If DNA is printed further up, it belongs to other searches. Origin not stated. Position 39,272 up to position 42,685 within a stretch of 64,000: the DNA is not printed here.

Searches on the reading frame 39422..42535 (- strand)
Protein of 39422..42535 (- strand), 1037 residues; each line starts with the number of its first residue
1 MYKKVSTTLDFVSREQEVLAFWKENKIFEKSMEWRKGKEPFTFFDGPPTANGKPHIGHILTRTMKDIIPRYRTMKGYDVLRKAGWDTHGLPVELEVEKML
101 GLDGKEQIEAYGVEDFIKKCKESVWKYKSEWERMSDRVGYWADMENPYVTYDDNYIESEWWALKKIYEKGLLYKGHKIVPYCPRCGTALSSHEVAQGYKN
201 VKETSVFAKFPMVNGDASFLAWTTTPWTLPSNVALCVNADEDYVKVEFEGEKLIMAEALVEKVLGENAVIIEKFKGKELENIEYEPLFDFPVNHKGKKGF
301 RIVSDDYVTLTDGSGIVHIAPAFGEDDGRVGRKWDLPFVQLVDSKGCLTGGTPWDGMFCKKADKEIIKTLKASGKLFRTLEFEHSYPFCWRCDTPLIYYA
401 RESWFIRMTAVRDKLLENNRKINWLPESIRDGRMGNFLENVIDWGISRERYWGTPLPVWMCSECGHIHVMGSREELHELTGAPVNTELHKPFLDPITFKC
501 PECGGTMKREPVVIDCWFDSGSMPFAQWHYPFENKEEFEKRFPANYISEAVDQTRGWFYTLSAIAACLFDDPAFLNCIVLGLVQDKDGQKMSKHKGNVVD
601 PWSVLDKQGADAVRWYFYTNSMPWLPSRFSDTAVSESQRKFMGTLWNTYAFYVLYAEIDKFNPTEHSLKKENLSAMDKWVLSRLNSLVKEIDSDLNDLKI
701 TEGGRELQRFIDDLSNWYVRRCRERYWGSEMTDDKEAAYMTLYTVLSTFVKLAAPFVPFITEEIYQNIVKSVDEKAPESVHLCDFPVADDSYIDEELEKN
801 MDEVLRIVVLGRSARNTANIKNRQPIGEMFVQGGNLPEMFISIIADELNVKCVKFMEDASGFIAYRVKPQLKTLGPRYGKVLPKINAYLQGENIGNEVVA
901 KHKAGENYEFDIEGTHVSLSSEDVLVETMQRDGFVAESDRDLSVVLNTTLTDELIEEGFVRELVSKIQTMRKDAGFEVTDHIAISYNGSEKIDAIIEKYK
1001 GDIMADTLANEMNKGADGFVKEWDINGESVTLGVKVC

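Call 56: search_protein_families(library=pfam, proteins=[window:39422-42535:-], max_evalue=0.01)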
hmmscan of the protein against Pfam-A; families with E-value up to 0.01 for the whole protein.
window:39422-42535:- (1037 aa): 6 families
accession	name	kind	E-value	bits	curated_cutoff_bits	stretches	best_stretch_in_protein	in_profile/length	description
PF00133.28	tRNA-synt_1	-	5.9e-131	437.5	22.7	1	18-619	2-404/414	tRNA synthetases class I (I, L, M and V)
PF19302.4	DUF5915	-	5e-56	189.8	27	1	843-1036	3-194/195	Domain of unknown function (DUF5915)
PF08264.19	Anticodon_1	-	5.1e-35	121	25.1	1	677-826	1-144/148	Anticodon-binding domain of tRNA ligase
PF09334.17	tRNA-synt_1g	-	1.9e-20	73.5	20.1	2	50-194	10-135/391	tRNA synthetases class I (M)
PF01406.26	tRNA-synt_1e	-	0.00048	20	27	0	567-621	231-284/301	tRNA synthetases class I (C) catalytic domain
PF25207.1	DUF7837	-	0.0093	16.4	27.8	0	182-209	8-36/47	Domain of unknown function (DUF7837)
